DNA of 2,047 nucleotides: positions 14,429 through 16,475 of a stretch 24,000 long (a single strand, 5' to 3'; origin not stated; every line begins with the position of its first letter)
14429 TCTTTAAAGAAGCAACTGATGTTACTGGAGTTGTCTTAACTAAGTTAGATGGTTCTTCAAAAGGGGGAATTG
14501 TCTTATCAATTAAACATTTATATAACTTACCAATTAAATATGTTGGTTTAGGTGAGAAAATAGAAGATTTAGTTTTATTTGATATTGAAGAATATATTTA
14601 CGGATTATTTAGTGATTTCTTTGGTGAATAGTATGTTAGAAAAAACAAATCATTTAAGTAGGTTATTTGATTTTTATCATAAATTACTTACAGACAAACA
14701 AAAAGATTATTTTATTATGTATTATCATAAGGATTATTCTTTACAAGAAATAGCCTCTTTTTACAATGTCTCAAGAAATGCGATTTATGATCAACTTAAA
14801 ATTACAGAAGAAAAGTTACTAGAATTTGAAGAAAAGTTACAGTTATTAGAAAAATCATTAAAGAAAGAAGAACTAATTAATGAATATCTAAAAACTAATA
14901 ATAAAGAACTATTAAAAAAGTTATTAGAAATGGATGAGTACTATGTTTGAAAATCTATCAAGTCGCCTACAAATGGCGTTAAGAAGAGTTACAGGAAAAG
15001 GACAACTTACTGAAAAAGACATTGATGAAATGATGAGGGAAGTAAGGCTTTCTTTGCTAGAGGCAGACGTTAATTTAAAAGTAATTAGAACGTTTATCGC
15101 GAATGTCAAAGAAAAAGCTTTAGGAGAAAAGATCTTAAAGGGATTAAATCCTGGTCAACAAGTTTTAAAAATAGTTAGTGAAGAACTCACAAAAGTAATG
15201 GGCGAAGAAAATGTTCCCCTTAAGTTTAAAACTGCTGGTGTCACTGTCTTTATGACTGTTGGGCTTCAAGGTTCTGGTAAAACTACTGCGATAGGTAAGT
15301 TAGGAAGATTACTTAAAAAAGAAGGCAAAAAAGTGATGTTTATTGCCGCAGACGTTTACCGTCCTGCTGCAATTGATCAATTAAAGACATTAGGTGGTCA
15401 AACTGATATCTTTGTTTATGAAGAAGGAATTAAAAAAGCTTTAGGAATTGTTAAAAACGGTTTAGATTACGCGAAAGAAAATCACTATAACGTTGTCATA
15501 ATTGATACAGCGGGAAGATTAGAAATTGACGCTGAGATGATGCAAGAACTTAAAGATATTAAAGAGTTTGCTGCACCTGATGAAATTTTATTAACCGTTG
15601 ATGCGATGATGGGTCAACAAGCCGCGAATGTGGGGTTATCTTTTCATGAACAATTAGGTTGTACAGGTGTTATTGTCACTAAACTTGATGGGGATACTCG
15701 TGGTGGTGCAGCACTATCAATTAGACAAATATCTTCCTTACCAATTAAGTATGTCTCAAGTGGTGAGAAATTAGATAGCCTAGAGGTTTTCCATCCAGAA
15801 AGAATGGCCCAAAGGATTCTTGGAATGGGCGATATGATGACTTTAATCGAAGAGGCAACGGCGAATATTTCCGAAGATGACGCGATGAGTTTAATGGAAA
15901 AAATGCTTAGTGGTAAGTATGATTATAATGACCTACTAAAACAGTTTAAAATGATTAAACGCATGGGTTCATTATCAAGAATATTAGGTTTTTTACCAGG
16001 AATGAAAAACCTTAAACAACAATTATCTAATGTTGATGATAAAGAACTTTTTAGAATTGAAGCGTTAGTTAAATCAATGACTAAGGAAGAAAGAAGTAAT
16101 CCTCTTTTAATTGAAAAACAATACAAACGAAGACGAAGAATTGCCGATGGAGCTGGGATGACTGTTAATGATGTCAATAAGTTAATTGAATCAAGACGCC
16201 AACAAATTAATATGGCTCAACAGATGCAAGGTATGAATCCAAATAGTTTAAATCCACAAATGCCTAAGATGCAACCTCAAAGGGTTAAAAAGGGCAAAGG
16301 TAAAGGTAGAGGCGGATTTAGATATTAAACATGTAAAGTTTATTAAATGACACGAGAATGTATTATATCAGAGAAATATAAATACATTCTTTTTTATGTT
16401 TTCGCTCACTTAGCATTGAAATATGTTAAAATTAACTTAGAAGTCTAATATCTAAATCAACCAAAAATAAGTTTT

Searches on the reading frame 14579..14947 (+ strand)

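Call 10: search_protein_families(library=pfam, proteins=[window:14579-14947:+], max_evalue=0.00001)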
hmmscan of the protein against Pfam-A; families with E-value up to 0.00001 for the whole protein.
window:14579-14947:+ (123 aa): 2 families
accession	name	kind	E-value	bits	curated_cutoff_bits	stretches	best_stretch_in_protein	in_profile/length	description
PF04297.20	UPF0122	-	7.5e-28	97.2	22.7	1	20-109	1-90/101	Putative helix-turn-helix protein, YlxM / p13 like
PF04545.22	Sigma70_r4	-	9.4e-06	25.5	24.1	0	37-69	5-37/50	Sigma-70, region 4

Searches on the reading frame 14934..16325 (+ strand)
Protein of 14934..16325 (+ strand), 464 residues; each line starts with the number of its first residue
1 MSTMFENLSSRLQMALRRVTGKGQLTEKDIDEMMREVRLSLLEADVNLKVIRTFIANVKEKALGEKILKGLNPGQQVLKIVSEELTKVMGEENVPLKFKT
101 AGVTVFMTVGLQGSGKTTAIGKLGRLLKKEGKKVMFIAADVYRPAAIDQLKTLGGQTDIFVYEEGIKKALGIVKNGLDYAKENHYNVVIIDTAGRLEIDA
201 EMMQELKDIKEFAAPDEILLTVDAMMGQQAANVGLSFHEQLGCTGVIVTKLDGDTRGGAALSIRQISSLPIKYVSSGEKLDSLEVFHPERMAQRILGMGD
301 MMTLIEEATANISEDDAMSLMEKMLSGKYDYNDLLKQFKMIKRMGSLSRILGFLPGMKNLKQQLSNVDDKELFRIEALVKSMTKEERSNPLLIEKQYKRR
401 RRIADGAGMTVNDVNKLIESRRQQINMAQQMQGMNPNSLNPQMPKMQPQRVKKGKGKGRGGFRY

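Call 10: search_protein_families(library=pfam, proteins=[window:14934-16325:+], max_evalue=0.00001)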
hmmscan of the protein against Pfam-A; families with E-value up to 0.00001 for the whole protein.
window:14934-16325:+ (464 aa): 4 families
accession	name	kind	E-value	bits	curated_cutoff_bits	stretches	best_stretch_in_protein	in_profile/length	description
PF00448.28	SRP54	-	1.9e-69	233.7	22.7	1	104-297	2-196/196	SRP54-type protein, GTPase domain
PF02978.25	SRP_SPB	-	9.5e-26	90.5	27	1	328-424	1-87/91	Signal peptide binding domain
PF02881.24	SRP54_N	-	2.4e-21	76.2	22.4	1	8-85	1-75/75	SRP54-type protein, helical bundle domain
PF01656.29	CbiA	-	5.5e-07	30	25.4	0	113-256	9-88/125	CobQ/CobB/MinD/ParA nucleotide binding domain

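Call 23: find_related_loci(query=window:14934-16325:+, collection=genome_contigs, flank=10000)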
Query window:14934-16325:+ (464 aa) in genome_contigs; peptide patterns used: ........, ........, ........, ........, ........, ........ (x = any residue, [..] = any of these).
599 stretches matched a pattern (row limit reached: there are more); 551 encode a relative of the query (tblastn E <= 1e-3); the best 80 are kept; 80 distinct loci.
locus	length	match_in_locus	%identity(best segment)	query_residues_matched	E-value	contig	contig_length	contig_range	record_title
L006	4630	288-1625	95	1-446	0e+0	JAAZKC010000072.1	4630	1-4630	MAG: Acholeplasmataceae bacterium isolate AS22ysBPME_182 101238_AS22, whole genome shotgun sequence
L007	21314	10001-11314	77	5-442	0e+0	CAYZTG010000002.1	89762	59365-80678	MAG TPA_asm: uncultured Acholeplasmataceae bacterium isolate ERP125879_co1_77 genome assembly, contig: NODE_35_length_89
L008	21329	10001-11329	76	5-448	0e+0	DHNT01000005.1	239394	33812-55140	MAG TPA_asm: Acholeplasmataceae bacterium UBA5409 UBA5409_contig_1263, whole genome shotgun sequence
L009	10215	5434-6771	75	5-451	0e+0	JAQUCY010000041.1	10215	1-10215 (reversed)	MAG: Acholeplasmataceae bacterium isolate STCSWMC_141 NODE_19894_length_10215_cov_5.219667_ST_CSWMC, whole genome shotgu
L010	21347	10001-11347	67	5-449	0e+0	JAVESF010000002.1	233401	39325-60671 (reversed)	MAG: Acholeplasma sp. isolate BF1_46 scaffold_53_c1_biofilm_2017, whole genome shotgun sequence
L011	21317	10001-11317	66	4-440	0e+0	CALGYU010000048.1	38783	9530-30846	MAG TPA_asm: uncultured Acholeplasma sp. isolate SRR6713632_bin.41_CONCOCT_v1.1_MAG genome assembly, contig: ERZ794979.3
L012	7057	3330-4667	66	4-442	0e+0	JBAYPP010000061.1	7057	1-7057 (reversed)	MAG: Acholeplasmataceae bacterium isolate SO_2016_LW2_140 scaffold24110_LW138R_2016, whole genome shotgun sequence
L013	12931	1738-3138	63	4-463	0e+0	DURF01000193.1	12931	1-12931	MAG TPA_asm: Acholeplasma sp. isolate AS08sgBPME_69 288291_AS08, whole genome shotgun sequence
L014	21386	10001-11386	65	7-464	0e+0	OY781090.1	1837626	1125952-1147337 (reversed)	MAG: Acholeplasmataceae bacterium isolate ac846720-52a4-4ed8-8e7a-77cd78ec885f genome assembly, chromosome: 1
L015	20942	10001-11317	66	4-440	0e+0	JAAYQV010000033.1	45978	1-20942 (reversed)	MAG: Phytoplasma sp. isolate AS23ysBPME_113 30732_AS23, whole genome shotgun sequence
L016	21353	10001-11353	62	4-443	0e+0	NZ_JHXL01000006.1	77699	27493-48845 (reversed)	Acholeplasma equifetale ATCC 29724 T434DRAFT_scaffold00006.6_C, whole genome shotgun sequence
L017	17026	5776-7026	67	3-417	0e+0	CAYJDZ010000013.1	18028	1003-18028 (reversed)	MAG TPA_asm: uncultured Mariniplasma sp. isolate ERP122455_co1_2 genome assembly, contig: NODE_558_length_18028_cov_15.7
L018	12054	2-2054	64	4-444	0e+0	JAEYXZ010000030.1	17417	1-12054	MAG: Bacillota bacterium isolate OH_CBlB_337 k127_2091103, whole genome shotgun sequence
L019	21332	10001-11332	64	4-437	0e+0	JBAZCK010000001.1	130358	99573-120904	MAG: Acholeplasmataceae bacterium isolate SO_2017_LW2_69 scaffold_271_c1_LW138R_2017, whole genome shotgun sequence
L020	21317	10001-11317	64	4-440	0e+0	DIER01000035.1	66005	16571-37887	MAG TPA_asm: Acholeplasmataceae bacterium UBA5769 UBA5769_contig_9711, whole genome shotgun sequence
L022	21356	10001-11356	64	5-445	0e+0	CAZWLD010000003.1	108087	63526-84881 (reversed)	MAG TPA_asm: uncultured Anaeroplasmatales bacterium isolate binchicken_co370_319 genome assembly, contig: NODE_258_lengt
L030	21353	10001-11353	63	5-458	2e-180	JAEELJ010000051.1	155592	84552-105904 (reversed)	MAG: Acholeplasmatales bacterium isolate Tb.RUG.213 k141_6544612_flag=0_multi=37.7422_len=155592, whole genome shotgun s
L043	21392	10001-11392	60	5-464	1e-176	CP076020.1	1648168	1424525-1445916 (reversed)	Mycoplasmatota bacterium strain zrk2 chromosome, complete genome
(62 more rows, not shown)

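Call 64: search_protein_families(library=pfam, proteins=[L043:11416-12315:-, L043:12383-13135:+, L043:13139-15280:+, L030:11429-12316:+, L030:12312-13499:+, L030:13504-14184:+, L022:11672-12253:-], max_evalue=0.00001)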
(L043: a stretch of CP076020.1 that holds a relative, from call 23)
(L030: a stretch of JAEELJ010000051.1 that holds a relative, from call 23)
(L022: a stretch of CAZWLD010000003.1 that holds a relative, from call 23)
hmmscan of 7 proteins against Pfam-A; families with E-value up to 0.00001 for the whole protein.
L043:11416-12315:- (299 aa): 3 families
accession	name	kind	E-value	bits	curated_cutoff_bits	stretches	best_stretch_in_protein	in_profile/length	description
PF08282.18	Hydrolase_3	-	2.3e-59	201.7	20.9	1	29-289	1-255/255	haloacid dehalogenase-like hydrolase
PF05116.19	S6PP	-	7.7e-17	62.1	20.3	1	209-278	154-223/247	Sucrose-6F-phosphate phosphohydrolase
PF00702.32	Hydrolase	-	2e-08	35.3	26.4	0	221-256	156-191/191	haloacid dehalogenase-like hydrolase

L043:12383-13135:+ (251 aa): 0 families

L043:13139-15280:+ (714 aa): 3 families
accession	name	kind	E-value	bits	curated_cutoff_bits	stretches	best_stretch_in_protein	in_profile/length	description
PF01580.24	FtsK_SpoIIIE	-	1e-45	156.3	24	1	355-542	5-220/221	FtsK/SpoIIIE family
PF17854.6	FtsK_alpha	-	2e-28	99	22.9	1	245-344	1-101/101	FtsK alpha domain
PF09397.16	FtsK_gamma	-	6.3e-18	64.7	30.6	1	641-701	2-62/63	Ftsk gamma domain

L030:11429-12316:+ (296 aa): 1 family
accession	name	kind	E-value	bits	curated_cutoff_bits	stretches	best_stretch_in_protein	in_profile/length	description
PF01136.24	Peptidase_U32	-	9.4e-09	35.3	22.4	1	90-228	18-164/233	Peptidase family U32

L030:12312-13499:+ (396 aa): 2 families
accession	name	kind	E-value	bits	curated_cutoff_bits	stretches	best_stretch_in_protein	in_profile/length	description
PF01136.24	Peptidase_U32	-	1.2e-73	247.7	22.4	1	77-299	3-231/233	Peptidase family U32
PF16325.11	Peptidase_U32_C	-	3.2e-19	69.3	28.2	1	315-394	3-83/83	Peptidase family U32 C-terminal domain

L030:13504-14184:+ (227 aa): 2 families
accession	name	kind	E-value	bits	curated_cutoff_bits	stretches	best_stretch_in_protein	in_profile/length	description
PF01863.23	YgjP-like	-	1.7e-29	103.8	26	1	22-219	1-205/207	YgjP-like, metallopeptidase domain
PF10263.15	SprT-like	-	3.6e-07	30.4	25.6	1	124-206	5-94/108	SprT-like family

L022:11672-12253:- (193 aa): 1 family
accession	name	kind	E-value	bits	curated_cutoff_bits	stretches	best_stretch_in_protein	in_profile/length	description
PF02557.22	VanY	-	1.5e-30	106.1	25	1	65-171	12-131/132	D-alanyl-D-alanine carboxypeptidase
